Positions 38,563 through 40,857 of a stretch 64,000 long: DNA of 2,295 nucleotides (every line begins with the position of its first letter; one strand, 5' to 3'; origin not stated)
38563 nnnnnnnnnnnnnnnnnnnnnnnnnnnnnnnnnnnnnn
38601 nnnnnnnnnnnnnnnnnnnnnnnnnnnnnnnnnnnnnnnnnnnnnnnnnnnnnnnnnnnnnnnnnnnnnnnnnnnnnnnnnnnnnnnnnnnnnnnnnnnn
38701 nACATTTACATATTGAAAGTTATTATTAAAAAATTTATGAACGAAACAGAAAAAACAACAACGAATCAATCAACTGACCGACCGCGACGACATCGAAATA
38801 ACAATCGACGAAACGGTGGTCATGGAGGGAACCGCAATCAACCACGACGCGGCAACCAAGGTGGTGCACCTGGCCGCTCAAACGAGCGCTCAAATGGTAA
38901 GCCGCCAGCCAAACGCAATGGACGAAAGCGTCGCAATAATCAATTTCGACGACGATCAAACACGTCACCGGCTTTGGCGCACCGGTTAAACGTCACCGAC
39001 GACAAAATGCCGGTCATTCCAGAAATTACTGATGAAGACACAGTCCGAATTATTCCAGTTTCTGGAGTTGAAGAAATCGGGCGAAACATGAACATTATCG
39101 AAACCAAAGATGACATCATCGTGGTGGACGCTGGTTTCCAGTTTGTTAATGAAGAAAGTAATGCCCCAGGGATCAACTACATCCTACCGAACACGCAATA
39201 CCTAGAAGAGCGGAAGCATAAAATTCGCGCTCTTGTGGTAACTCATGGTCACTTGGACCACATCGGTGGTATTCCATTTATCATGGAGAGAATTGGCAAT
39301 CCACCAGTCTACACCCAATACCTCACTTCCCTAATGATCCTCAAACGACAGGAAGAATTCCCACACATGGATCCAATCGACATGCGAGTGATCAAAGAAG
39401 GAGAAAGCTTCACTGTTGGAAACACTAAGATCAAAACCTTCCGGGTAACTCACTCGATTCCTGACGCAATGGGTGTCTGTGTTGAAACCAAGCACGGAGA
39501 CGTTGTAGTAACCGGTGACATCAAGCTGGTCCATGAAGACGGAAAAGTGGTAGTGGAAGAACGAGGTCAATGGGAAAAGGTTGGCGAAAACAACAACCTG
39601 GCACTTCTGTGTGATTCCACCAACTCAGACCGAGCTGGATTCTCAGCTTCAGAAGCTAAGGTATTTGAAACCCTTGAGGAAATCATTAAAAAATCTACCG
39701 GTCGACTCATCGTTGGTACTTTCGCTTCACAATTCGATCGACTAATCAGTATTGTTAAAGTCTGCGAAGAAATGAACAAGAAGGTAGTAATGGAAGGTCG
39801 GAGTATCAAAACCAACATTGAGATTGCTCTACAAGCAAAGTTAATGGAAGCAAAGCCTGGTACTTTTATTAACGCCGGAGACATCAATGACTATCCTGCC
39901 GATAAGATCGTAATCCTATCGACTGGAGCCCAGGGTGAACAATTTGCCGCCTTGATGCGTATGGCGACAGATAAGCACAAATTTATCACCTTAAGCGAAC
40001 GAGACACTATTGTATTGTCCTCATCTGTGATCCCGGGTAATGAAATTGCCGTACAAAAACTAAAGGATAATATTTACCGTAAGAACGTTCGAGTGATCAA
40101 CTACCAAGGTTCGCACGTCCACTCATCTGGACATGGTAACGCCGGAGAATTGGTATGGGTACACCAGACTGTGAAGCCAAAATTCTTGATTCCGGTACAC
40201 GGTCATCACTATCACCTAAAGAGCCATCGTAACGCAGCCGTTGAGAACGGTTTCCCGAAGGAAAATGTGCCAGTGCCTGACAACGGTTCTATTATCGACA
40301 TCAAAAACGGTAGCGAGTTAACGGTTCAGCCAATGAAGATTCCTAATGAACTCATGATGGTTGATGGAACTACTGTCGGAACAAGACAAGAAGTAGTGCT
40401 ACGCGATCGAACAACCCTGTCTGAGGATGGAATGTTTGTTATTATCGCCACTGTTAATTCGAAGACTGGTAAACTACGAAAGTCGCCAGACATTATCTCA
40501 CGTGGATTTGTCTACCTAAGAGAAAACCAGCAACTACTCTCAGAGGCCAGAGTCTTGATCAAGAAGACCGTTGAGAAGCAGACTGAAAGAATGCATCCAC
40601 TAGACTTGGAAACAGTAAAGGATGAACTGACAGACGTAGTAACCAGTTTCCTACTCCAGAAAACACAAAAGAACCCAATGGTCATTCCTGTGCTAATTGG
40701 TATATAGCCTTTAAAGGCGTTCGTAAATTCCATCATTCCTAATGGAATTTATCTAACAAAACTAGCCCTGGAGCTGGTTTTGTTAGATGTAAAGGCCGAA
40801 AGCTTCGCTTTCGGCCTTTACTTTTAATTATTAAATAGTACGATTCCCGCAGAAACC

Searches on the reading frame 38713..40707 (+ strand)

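Call 50: search_protein_families(library=pfam, proteins=[window:38713-40707:+], max_evalue=0.0001)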
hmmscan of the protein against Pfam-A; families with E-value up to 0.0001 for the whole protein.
window:38713-40707:+ (664 aa): 5 families
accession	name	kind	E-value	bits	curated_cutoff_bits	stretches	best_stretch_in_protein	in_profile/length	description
PF22505.1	RNase_J_b_CASP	-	3e-38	130.9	27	1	330-453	2-125/126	Ribonuclease J, beta-CASP domain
PF17770.6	RNase_J_C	-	5.4e-25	88.8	23.8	1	562-663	1-101/102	Ribonuclease J C-terminal domain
PF00753.33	Lactamase_B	-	1.7e-14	54.7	22.7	1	124-289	6-162/196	Metallo-beta-lactamase superfamily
PF12706.13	Lactamase_B_2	-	2.8e-14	53.6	27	1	136-276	3-149/200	Beta-lactamase superfamily domain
PF07521.17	RMMBL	-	3.9e-06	27.2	21.6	1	468-514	10-58/63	Zn-dependent metallo-hydrolase RNA specificity domain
